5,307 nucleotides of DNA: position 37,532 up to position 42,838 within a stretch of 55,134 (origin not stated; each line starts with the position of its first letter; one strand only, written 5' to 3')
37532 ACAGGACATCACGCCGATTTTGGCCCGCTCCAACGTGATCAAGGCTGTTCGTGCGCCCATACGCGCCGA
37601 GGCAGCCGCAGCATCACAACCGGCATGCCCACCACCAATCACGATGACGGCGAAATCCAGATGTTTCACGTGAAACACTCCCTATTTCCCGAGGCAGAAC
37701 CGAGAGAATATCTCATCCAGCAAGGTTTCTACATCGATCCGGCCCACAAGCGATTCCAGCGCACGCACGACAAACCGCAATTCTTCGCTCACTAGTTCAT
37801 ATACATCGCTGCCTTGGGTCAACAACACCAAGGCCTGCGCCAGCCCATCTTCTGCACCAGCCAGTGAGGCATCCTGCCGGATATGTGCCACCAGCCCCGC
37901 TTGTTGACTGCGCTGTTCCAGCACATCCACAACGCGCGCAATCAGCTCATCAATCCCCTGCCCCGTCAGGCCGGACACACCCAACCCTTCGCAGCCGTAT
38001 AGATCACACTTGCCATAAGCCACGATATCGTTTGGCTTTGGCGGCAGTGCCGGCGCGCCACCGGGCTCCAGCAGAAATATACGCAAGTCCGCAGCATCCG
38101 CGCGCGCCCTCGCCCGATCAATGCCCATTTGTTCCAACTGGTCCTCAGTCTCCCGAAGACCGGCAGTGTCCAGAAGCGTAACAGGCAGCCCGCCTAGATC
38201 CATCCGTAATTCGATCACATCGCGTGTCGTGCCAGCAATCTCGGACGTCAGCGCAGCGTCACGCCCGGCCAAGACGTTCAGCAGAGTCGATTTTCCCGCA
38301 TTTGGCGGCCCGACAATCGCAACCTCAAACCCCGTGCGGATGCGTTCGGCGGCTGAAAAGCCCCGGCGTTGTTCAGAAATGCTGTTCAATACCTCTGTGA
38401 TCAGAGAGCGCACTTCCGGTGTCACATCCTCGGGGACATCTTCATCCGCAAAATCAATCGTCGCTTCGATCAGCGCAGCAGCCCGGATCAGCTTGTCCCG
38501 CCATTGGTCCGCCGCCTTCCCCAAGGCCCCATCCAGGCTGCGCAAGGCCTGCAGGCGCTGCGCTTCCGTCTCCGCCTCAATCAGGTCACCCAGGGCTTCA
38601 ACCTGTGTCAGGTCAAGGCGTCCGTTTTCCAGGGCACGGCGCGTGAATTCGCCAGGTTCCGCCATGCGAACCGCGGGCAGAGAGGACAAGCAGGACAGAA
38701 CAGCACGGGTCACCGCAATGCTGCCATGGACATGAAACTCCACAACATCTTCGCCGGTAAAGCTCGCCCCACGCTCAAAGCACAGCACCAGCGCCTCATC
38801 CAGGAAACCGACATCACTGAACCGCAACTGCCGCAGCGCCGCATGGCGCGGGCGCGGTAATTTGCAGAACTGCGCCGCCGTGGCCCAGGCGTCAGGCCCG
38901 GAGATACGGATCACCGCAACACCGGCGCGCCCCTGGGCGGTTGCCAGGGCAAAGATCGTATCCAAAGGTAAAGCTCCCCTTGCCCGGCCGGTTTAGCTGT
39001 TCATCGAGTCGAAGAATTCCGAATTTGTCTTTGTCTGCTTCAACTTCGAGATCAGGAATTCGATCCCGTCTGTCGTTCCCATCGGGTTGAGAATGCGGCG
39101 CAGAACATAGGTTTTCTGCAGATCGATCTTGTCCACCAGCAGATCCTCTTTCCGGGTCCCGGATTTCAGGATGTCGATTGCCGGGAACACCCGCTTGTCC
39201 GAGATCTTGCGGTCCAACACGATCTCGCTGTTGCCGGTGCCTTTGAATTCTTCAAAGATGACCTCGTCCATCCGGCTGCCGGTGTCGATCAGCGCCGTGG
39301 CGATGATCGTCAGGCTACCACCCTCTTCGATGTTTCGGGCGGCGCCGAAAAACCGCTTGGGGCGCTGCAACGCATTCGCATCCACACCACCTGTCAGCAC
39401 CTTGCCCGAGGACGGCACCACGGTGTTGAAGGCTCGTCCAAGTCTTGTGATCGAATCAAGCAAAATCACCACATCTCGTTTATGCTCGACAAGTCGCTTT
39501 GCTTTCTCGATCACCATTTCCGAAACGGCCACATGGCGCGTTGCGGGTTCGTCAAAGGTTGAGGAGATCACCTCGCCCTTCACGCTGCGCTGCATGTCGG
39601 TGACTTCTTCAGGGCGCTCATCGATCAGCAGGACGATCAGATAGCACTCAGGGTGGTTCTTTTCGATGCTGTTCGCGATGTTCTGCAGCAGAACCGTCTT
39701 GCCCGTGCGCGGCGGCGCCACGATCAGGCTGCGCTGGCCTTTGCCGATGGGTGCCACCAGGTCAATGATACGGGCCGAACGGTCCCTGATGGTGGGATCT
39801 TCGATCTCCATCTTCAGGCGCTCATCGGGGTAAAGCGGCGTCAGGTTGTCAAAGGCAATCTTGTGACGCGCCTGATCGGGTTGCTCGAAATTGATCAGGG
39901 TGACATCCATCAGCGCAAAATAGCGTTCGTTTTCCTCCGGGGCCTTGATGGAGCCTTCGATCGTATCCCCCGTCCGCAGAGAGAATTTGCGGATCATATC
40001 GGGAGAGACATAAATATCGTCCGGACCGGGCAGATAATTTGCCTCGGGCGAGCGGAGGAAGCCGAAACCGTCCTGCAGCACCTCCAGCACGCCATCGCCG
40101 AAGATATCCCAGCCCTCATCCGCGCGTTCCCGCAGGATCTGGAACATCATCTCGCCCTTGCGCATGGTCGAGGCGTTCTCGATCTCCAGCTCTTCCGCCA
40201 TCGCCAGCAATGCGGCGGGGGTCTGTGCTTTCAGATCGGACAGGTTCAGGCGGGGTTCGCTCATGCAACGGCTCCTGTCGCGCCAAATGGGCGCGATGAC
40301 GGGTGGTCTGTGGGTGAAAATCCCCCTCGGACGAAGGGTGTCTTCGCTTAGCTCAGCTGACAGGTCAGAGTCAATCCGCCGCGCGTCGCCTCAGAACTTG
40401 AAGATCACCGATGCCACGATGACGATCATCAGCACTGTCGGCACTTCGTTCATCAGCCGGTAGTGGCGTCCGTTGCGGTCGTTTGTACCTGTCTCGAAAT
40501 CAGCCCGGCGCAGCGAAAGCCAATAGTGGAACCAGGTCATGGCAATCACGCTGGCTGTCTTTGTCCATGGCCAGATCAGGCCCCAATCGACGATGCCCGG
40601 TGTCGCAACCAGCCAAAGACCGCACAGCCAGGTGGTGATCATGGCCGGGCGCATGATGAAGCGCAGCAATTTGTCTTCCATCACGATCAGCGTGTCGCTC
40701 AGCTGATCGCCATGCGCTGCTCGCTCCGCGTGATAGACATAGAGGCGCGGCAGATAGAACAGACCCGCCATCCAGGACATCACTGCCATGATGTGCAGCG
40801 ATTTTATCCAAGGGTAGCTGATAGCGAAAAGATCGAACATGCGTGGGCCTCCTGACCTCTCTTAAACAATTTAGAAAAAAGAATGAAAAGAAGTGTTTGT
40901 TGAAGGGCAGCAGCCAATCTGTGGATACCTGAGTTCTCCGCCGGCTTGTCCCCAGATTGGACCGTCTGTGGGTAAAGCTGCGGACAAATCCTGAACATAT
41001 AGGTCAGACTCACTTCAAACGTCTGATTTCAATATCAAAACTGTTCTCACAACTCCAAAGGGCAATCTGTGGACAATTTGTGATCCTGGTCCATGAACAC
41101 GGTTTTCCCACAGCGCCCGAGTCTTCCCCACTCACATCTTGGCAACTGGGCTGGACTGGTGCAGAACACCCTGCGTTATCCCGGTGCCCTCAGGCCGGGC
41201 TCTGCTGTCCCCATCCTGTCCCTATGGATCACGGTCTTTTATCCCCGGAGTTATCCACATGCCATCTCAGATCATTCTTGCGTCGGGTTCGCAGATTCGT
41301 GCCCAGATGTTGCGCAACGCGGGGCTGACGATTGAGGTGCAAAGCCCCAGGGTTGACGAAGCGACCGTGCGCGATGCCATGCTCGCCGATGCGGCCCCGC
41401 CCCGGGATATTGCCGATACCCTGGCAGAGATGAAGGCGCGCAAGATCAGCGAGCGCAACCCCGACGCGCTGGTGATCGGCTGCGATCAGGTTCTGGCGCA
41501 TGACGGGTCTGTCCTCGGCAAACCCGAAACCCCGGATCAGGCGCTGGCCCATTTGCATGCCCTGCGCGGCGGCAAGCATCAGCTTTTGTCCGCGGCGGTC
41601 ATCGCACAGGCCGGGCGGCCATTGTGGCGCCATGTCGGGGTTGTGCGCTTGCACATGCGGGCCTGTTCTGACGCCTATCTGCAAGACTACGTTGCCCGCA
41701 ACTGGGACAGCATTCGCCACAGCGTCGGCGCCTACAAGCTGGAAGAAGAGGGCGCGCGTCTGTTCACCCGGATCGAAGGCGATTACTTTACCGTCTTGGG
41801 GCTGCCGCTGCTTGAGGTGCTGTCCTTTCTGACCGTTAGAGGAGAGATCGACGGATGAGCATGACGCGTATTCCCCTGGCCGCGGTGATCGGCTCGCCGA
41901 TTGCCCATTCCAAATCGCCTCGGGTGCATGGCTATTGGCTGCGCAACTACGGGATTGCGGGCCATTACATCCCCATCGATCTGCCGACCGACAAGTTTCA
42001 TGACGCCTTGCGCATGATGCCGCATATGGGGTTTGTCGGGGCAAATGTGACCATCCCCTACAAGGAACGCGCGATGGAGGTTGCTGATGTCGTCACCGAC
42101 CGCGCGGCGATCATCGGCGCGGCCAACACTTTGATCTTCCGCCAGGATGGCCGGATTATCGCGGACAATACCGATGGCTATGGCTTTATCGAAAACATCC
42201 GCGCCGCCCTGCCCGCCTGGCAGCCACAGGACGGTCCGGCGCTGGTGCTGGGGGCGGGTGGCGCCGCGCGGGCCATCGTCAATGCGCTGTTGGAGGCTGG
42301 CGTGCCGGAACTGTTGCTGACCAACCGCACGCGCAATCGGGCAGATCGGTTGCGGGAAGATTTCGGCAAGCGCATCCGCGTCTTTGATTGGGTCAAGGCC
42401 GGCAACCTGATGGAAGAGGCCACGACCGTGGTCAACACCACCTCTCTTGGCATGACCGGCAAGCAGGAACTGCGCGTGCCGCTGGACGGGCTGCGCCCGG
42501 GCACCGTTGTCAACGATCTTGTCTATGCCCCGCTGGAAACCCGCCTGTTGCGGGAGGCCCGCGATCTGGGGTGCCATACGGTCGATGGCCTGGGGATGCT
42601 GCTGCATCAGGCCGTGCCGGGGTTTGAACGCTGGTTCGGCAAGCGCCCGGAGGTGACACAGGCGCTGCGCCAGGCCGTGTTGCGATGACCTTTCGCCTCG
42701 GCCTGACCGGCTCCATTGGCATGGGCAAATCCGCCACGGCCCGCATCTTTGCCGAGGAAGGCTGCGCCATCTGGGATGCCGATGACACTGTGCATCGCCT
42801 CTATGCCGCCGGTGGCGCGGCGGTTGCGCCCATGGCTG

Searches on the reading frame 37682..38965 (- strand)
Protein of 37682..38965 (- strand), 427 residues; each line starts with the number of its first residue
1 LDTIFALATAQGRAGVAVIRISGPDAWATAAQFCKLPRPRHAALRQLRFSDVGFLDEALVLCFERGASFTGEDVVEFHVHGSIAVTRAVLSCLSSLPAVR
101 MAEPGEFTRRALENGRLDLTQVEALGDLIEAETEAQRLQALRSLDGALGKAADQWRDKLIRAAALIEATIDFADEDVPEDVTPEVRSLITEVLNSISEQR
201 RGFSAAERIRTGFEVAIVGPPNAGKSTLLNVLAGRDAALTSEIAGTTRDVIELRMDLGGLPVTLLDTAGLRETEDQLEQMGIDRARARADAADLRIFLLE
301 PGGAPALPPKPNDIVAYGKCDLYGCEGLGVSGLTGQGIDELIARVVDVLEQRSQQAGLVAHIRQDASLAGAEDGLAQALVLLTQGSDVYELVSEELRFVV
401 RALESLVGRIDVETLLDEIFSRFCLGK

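Call 63: search_protein_families(library=pfam, proteins=[window:37682-38965:-], max_evalue=0.00001)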
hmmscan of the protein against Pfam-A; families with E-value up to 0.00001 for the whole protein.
window:37682-38965:- (427 aa): 4 families
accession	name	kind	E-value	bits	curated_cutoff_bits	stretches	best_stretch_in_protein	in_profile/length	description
PF12631.12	MnmE_helical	-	2.5e-43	149.1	40.1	1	119-424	1-211/211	MnmE helical domain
PF10396.14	TrmE_N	-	1.6e-35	122.3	29.8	1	3-116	1-117/117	GTP-binding protein TrmE N-terminus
PF01926.29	MMR_HSR1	-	2.9e-20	72.9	21.9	1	214-300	1-84/113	50S ribosome-binding GTPase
PF00350.29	Dynamin_N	-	8.6e-07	29.6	27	0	215-255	1-40/168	Dynamin family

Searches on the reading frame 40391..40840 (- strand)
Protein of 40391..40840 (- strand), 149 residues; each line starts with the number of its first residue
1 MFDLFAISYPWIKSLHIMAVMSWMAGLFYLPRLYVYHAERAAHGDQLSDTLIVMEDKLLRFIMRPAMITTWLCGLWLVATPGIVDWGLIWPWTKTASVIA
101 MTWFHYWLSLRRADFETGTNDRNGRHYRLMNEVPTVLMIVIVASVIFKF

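Call 63: search_protein_families(library=pfam, proteins=[window:40391-40840:-], max_evalue=0.00001)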
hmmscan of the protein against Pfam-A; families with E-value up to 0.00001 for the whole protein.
window:40391-40840:- (149 aa): 1 family
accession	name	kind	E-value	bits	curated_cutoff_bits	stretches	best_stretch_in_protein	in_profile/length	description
PF03653.18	UPF0093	-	2.1e-56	190.7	34.2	1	8-148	4-144/146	Uncharacterised protein family (UPF0093)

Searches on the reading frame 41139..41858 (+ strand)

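Call 24: search_protein_families(library=pfam, proteins=[window:41139-41858:+], max_evalue=0.00001)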
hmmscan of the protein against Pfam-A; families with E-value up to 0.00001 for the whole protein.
window:41139-41858:+ (239 aa): 1 family
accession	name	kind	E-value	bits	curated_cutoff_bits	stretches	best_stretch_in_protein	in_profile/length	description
PF02545.19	Maf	-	1.6e-44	152.3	27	1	44-231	1-184/187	Maf-like protein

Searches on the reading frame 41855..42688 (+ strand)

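Call 24: search_protein_families(library=pfam, proteins=[window:41855-42688:+], max_evalue=0.00001)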
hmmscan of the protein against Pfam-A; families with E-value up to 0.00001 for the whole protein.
window:41855-42688:+ (277 aa): 3 families
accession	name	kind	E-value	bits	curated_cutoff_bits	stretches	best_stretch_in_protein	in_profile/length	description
PF08501.16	Shikimate_dh_N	-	1.8e-25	89.4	27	1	11-93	1-83/83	Shikimate dehydrogenase substrate binding domain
PF18317.6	SDH_C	-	1.3e-08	34.9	25.8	1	245-276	1-31/31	Shikimate 5'-dehydrogenase C-terminal domain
PF01488.26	Shikimate_DH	-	3.2e-08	34.2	24.3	1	129-197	15-84/138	Shikimate / quinate 5-dehydrogenase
